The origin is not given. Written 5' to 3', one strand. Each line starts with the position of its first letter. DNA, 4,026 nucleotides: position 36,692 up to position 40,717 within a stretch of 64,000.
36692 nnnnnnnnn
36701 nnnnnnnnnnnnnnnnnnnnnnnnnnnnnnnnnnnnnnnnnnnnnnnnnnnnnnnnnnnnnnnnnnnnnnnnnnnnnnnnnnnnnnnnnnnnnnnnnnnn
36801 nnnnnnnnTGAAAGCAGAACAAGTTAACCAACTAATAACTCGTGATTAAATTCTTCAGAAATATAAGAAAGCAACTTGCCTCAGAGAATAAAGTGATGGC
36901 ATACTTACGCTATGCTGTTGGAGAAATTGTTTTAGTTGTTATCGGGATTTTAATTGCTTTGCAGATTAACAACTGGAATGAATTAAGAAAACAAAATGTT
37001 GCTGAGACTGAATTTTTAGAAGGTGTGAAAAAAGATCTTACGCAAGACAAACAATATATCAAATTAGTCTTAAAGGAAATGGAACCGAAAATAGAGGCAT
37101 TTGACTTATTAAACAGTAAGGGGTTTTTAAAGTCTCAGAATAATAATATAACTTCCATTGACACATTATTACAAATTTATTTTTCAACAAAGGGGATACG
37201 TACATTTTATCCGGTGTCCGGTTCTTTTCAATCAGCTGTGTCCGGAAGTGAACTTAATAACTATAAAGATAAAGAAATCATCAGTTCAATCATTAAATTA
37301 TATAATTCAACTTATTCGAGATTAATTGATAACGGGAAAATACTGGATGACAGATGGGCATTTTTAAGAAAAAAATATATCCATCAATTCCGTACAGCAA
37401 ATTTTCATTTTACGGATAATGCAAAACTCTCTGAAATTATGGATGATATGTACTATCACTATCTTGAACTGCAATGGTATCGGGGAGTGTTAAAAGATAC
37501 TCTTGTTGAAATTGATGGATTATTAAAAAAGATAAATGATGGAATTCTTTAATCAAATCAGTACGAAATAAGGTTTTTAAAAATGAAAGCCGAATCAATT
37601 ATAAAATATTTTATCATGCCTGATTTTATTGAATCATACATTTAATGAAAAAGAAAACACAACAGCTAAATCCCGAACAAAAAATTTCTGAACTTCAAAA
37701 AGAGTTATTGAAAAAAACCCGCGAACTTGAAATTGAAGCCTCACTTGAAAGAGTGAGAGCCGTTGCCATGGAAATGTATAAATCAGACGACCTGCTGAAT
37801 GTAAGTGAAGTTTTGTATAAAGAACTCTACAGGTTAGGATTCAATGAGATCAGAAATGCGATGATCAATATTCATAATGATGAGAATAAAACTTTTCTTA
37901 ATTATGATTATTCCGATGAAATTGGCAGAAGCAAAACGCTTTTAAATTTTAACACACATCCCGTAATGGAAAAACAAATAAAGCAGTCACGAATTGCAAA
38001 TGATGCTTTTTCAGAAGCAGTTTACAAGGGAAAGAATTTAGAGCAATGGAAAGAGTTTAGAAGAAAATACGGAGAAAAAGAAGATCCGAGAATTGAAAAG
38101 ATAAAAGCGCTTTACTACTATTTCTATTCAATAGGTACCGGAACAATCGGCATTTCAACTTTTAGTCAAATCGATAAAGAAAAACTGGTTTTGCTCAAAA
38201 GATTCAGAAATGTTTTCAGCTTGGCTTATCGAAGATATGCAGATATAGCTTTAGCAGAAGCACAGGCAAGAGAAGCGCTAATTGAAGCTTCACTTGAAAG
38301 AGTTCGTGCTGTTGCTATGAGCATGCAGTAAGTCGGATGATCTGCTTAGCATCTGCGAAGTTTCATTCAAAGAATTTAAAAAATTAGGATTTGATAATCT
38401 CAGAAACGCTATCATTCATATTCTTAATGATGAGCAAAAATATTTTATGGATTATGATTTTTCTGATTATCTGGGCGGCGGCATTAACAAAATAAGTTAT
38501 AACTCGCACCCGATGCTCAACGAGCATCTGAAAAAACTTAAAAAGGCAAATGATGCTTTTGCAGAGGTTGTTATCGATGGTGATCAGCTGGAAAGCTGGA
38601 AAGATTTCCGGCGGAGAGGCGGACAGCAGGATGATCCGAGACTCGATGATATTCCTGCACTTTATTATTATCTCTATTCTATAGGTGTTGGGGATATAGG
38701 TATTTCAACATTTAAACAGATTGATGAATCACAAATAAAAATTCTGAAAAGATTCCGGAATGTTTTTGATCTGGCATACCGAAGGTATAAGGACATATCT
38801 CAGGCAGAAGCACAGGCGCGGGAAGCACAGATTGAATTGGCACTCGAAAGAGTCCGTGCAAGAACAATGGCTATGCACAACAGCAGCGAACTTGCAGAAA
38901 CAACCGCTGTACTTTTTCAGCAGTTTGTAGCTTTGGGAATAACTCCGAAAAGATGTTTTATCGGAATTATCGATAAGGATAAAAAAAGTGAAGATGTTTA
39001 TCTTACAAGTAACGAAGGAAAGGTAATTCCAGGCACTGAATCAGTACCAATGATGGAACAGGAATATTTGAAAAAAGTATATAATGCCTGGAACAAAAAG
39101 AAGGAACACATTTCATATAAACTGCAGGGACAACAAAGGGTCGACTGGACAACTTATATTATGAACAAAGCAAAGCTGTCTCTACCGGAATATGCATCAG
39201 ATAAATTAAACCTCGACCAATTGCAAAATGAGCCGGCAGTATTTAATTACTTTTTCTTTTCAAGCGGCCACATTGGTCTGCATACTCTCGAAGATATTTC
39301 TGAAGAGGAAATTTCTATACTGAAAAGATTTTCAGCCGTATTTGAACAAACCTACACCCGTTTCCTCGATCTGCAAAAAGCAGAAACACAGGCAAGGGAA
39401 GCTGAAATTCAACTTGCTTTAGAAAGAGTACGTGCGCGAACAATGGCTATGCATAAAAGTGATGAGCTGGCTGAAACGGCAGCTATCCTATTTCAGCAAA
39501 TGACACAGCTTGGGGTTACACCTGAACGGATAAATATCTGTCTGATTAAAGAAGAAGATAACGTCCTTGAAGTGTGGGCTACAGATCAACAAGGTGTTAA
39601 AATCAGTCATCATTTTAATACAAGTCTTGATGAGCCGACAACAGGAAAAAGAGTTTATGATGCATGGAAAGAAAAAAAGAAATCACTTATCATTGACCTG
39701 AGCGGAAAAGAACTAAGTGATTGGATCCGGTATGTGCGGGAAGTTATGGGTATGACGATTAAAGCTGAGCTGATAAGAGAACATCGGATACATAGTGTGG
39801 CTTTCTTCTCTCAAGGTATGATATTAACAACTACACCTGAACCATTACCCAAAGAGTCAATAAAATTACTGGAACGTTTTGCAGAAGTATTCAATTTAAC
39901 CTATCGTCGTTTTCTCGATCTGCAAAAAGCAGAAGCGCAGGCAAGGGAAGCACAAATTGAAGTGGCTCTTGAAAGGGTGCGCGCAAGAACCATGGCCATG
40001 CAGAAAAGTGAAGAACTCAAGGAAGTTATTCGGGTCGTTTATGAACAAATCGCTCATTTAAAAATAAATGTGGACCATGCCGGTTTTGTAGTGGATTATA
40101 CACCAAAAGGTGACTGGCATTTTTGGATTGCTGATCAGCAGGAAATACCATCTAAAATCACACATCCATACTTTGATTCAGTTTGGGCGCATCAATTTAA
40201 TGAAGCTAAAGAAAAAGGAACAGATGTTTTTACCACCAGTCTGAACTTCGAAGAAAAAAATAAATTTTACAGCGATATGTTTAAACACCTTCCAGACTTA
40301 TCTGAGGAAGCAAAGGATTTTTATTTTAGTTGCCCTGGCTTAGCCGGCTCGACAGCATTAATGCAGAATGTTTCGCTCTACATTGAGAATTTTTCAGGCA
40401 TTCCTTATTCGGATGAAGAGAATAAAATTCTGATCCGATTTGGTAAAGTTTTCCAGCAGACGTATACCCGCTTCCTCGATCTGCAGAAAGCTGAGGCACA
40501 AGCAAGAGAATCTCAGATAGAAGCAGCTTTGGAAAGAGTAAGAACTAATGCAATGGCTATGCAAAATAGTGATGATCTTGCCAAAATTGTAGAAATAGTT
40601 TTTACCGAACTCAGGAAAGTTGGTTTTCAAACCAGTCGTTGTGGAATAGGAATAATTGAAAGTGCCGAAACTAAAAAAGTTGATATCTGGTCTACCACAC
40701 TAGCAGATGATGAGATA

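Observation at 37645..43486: Sensor kinase built from nine tandem modules of about 185 aa, each closed by the same coiled-coil linker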

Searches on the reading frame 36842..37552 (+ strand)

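Call 18: search_protein_families(library=pfam, proteins=[window:36842-37552:+], max_evalue=0.001)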
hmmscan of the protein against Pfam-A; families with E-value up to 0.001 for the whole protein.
window:36842-37552:+ (236 aa): 1 family
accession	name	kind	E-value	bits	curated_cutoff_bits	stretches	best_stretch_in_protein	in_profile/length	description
PF19578.4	DUF6090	-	1.8e-17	64.2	23.5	1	28-173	1-142/182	Family of unknown function (DUF6090)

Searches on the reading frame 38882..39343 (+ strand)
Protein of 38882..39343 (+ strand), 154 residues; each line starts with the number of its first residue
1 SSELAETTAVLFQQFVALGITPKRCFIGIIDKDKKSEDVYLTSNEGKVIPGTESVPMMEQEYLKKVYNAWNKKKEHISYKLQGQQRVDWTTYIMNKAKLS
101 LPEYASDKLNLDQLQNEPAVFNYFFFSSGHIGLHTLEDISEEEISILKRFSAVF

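Call 71: find_related_loci(query=window:38882-39343:+, collection=metagenome_contigs, flank=10000)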
Query window:38882-39343:+ (154 aa) in metagenome_contigs; peptide patterns used: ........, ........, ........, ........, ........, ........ (x = any residue, [..] = any of these).
599 stretches matched a pattern, but none encodes a relative of the query by tblastn (E <= 1e-3).

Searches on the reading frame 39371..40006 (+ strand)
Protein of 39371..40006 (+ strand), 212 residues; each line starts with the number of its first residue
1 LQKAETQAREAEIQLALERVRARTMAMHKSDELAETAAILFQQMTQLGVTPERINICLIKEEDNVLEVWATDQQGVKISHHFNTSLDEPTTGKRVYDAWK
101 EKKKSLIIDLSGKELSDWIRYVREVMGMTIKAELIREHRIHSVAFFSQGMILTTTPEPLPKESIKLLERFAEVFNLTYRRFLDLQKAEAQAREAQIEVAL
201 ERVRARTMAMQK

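Call 28: search_solved_structures(query=A1, max_evalue=10)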
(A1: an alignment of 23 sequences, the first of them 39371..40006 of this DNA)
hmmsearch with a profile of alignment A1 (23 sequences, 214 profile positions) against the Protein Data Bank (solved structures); distinct sequences matched with E-value up to 10: 6.
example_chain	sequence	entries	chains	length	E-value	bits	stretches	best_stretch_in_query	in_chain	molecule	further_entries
7oiw_A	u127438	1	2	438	0.071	16.5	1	6-29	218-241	GTP pyrophosphokinase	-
6aci_A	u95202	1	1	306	0.45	13.9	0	46-125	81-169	T3SS secreted effector NleB homolog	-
6e66_A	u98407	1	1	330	0.61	13.5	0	46-125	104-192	NleB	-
6fie_B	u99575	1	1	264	1.2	12.5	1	83-172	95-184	Calbindin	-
9fx2_A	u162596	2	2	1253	1.7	12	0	51-113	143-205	CD109 antigen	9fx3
8s3o_A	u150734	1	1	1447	2.1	11.7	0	45-82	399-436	CD109 antigen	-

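Call 40: predict_structure(alignment_id=A1)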
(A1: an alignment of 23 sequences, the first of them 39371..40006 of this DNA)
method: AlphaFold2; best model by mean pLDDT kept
length: 212 residues; sequences in the alignment: 23
mean_pLDDT: 92.0   pTM: 0.84
mean pLDDT of the five models: 92.0, 90.4, 89.9, 88.6, 87.5
residues with pLDDT >= 90: 165; 70-90: 42; 50-70: 5; < 50: 0
segments of 3 or more residues with pLDDT < 50: none
pLDDT, mean of each block of 10 residues (from residue 1): 93 97 93 96 96 95 95 90 91 96 96 91 81 76 97 94 97 96 92 90 85 70
secondary structure, 60 per line:
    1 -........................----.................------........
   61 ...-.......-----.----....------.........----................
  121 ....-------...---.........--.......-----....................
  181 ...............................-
elements in order: H2-25 H30-46 E53-60 E65-71 E82-85 H92-100 E105-111 H112-124 E138-146 E149-155 H161-211

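Call 42: search_protein_representatives(alignment_id=A1)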
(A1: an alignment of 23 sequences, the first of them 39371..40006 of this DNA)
Query: 23 sequences, 214 profile positions. Proteins with E-value up to 0.001 (for the whole library): 3263; up to 1e-10: 2662; up to 1e-30: 1964. The best 150 are listed.
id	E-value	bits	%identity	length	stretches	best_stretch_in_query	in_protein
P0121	0.0e+00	2795.0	-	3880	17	1-212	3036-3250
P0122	0.0e+00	2436.9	-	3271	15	2-208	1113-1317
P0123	0.0e+00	2412.5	-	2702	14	3-213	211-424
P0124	0.0e+00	2396.3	-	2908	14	2-204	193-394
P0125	0.0e+00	2299.8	-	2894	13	1-204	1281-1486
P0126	0.0e+00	2215.3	-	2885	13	1-209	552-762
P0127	0.0e+00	2206.3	-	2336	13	2-207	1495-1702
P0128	0.0e+00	2198.6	-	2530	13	1-210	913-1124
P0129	0.0e+00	2104.9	-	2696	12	1-214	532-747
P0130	0.0e+00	2019.6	-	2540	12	1-207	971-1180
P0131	0.0e+00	1941.7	-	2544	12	1-208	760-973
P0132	0.0e+00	1930.8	-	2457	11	1-210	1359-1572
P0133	0.0e+00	1834.0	-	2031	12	1-213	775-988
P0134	0.0e+00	1831.6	-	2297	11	1-214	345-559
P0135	0.0e+00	1822.9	-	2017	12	1-210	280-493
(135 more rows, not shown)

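Call 43: fold_search(model_id=the predicted structure, library=pdb)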
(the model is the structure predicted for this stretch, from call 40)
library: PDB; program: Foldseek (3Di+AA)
matches with E <= 10: 1240; with E <= 0.001: 43
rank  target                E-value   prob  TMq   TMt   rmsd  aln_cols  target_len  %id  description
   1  6oap_B                1.2e-05  1.00  0.52  0.38   5.5       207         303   11  Crystal structure of a dual sensor histidine kinase in the green-light absorbing Pg state (released 2019-09-18)
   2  4g3v_A                1.9e-05  1.00  0.47  0.58   5.9       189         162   10  Crystal structure of A. Aeolicus nlh2 gaf domain in an inactive state (released 2013-05-29)
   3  6ob8_B                3.6e-05  1.00  0.54  0.40   4.9       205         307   11  Crystal structure of a dual sensor histidine kinase in green light illuminated state (released 2019-09-18)
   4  9iuz_B                4.9e-05  1.00  0.52  0.24  10.4       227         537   12  Constitutively active mutant(Y276H) of Arabidopsis phytochrome B(phyB) in complex with phytochrome-interacting factor  (released 2024-10-02)
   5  6ob8_A                6.2e-05  1.00  0.52  0.38   5.0       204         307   10  Crystal structure of a dual sensor histidine kinase in green light illuminated state (released 2019-09-18)
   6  9euy_A                6.2e-05  1.00  0.54  0.26   9.1       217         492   13  Cryo-EM structure of the full-length Pseudomonas aeruginosa bacteriophytochrome in its Pfr state (released 2024-09-04)
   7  4our_A                1.1e-04  1.00  0.54  0.29  10.1       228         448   11  Crystal structure of Arabidopsis thaliana phytochrome B photosensory module (released 2014-07-16)
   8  3nhq_F                1.4e-04  1.00  0.55  0.28   9.0       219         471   12  The dark Pfr structure of the photosensory core module of P. aeruginosa Bacteriophytochrome (released 2011-11-30)
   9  6et7_B                2.5e-04  1.00  0.46  0.19   5.9       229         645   14  Activated heterodimer of the bacteriophytochrome regulated diguanylyl cyclase variant - S505V A526V - from Idiomarina  (released 2018-06-13)
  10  3oov_B                2.6e-04  1.00  0.48  0.60   4.8       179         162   12  Crystal structure of a methyl-accepting chemotaxis protein, residues 122 to 287 (released 2010-09-08)
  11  6tc5                  2.8e-04  1.00  0.49  0.36   9.6       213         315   14  Phytochromobilin-adducted PAS-GAF bidomain of Sorghum bicolor phyB (released 2020-05-06)
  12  1ykd_A                3.2e-04  1.00  0.50  0.31   6.6       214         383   10  Crystal Structure of the Tandem GAF Domains from a Cyanobacterial Adenylyl Cyclase: Novel Modes of Ligand-Binding and  (released 2005-02-22)
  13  5c5k_C                3.4e-04  1.00  0.52  0.26   9.0       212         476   17  Structure of the Pfr form of a canonical phytochrome (released 2016-02-17)
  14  6et7_A                4.0e-04  1.00  0.48  0.20   6.8       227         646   16  Activated heterodimer of the bacteriophytochrome regulated diguanylyl cyclase variant - S505V A526V - from Idiomarina  (released 2018-06-13)
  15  3nop                  4.5e-04  1.00  0.53  0.26   8.6       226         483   12  Light-induced intermediate structure L1 of Pseudomonas aeruginosa bacteriophytochrome (released 2012-11-07)
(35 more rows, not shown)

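Call 63: search_protein_families(library=pfam, alignment_id=A1, max_evalue=10)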
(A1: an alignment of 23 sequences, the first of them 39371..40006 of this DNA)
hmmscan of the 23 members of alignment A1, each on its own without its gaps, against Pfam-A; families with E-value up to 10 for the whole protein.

A. member 1, window:39371-40006:+ (212 aa): 0 families

B. families by the number of members that match (of 23 scanned): 22 families
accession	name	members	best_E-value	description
PF09498.15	DUF2388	6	0.061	Protein of unknown function (DUF2388)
PF01486.22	K-box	5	0.095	K-box region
PF03763.18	Remorin_C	3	0.07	Remorin, C-terminal region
PF05225.22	HTH_psq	2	0.023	helix-turn-helix, Psq domain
PF00880.23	Nebulin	2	0.059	Nebulin repeat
PF19732.4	SpoIIE_N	1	0.011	Stage II sporulation protein E N-terminal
PF09228.15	Prok-TraM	1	0.014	Prokaryotic Transcriptional repressor TraM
PF16140.10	DUF4848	1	0.018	Domain of unknown function (DUF4848)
PF19174.5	DUF5856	1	0.02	Family of unknown function (DUF5856)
PF09544.15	DUF2381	1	0.025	Protein of unknown function (DUF2381)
PF12247.13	MKT1_N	1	0.032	Temperature dependent protein affecting M2 dsRNA replication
PF23153.1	Aip3p_Bud6_N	1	0.045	Aip3p/Bud6 N-terminal domain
PF02254.24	TrkA_N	1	0.049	TrkA-N domain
PF01450.25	KARI_C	1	0.05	Ketol-acid reductoisomerase, C-terminal domain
PF07356.17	DUF1481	1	0.081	Protein of unknown function (DUF1481)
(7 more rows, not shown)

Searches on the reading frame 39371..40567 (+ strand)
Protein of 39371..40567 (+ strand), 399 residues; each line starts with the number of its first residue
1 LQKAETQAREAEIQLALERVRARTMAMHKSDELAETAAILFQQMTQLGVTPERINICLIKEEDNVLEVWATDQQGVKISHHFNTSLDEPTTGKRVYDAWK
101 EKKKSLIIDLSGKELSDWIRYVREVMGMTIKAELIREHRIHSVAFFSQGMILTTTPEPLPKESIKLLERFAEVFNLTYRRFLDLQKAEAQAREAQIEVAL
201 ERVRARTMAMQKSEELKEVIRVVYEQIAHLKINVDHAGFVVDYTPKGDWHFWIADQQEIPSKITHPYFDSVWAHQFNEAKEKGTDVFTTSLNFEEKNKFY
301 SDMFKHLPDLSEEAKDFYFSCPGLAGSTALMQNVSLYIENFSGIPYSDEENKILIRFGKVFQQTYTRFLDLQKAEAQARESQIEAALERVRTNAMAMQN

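Call 74: predict_structure(alignment_id=A2)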
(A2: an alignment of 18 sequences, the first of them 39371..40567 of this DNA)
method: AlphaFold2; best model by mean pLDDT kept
length: 399 residues; sequences in the alignment: 18
mean_pLDDT: 83.5   pTM: 0.65
mean pLDDT of the five models: 83.5, 81.6, 80.8, 80.4, 78.9
residues with pLDDT >= 90: 137; 70-90: 206; 50-70: 51; < 50: 5
segments of 3 or more residues with pLDDT < 50: 243-245
pLDDT, mean of each block of 10 residues (from residue 1): 90 95 86 87 91 87 81 63 61 85 91 81 68 67 91 88 93 90 86 93 91 86 92 86 58 66 58 79 89 90 78 87 92 87 93 94 85 88 87 79
secondary structure, 60 per line:
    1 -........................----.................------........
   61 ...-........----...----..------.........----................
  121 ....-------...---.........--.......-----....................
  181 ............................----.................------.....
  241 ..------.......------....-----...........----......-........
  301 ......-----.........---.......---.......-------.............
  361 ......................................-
elements in order: H2-25 H30-46 E53-60 E65-72 E77-79 H92-100 E105-111 H112-124 E138-146 E149-155 H161-208 H213-229 E236-242 E249-255 E262-265 H271-281 E286-291 H293-306 H312-320 E324-330 E334-340 H348-398

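Call 81: fold_search(model_id=the predicted structure, library=pdb)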
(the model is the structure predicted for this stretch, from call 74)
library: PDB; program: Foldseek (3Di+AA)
matches with E <= 10: 1080; with E <= 0.001: 192
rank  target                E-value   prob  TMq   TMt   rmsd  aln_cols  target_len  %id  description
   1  8w26                  3.5e-10  1.00  0.36  0.37  12.2       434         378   11  X-ray crystal structure of the GAF-PHY domains of SyB-Cph1 (released 2024-05-22)
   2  6g20_A                9.6e-10  1.00  0.41  0.35  10.4       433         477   15  Crystal structure of a fluorescence optimized bathy phytochrome PAiRFP2 derived from wild-type Agp2 in its functional  (released 2018-11-28)
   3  4bwi_A                1.5e-09  1.00  0.38  0.39  12.1       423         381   11  Structure of the phytochrome Cph2 from Synechocystis sp. PCC6803 (released 2013-10-30)
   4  8yb4_A                1.8e-09  1.00  0.38  0.33  11.8       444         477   10  Pfr conformer of Arabidopsis thaliana phytochrome B in complex with phytochrome-interacting factor 6 (released 2024-10-02)
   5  5lly_A                2.8e-09  1.00  0.46  0.38   9.2       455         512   10  Photosensory Module of Bacteriophytochrome linked Diguanylyl Cyclase from Idiomarina species A28L (released 2017-03-15)
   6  5lly_C                2.8e-09  1.00  0.46  0.38  10.4       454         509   12  Photosensory Module of Bacteriophytochrome linked Diguanylyl Cyclase from Idiomarina species A28L (released 2017-03-15)
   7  9cxg_B                3.4e-09  1.00  0.42  0.26  10.8       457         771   11  Structure of PDE6C in complex with inhibitory cone p gamma in the presence of cGMP (released 2024-12-18)
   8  9jry_B                3.8e-09  1.00  0.44  0.39   9.2       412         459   11  Crystal structure of FiDCB, a dual-cysteine cyanobacterial phytochrome of Fischerella sp. PCC 9605 (released 2025-01-22)
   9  9itf_A                4.0e-09  1.00  0.39  0.32  11.9       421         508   11  Cryo-EM structure of full-length phyB(Y276H)-PIF6beta complex (released 2025-06-04)
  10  9jlb_C                5.6e-09  1.00  0.38  0.33  11.7       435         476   10  Cryo-EM structure of phyB-PIF6beta complex (released 2025-06-04)
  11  9irk_C                5.6e-09  1.00  0.36  0.31  12.5       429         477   11  Cryo-EM structure of PhyB(Y276H,1-908)-PIF6beta complex (released 2025-06-04)
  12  4bwi_B                7.0e-09  1.00  0.38  0.40  12.5       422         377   12  Structure of the phytochrome Cph2 from Synechocystis sp. PCC6803 (released 2013-10-30)
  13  9iuz_B                7.0e-09  1.00  0.37  0.30  13.7       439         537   11  Constitutively active mutant(Y276H) of Arabidopsis phytochrome B(phyB) in complex with phytochrome-interacting factor  (released 2024-10-02)
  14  9cxh_B                7.4e-09  1.00  0.43  0.26  10.6       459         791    9  Structure of PDE6C in complex with the rod inhibitory p gamma subunit in the presence of cGMP (released 2024-12-18)
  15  6et7_A                8.8e-09  1.00  0.41  0.28  10.9       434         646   14  Activated heterodimer of the bacteriophytochrome regulated diguanylyl cyclase variant - S505V A526V - from Idiomarina  (released 2018-06-13)
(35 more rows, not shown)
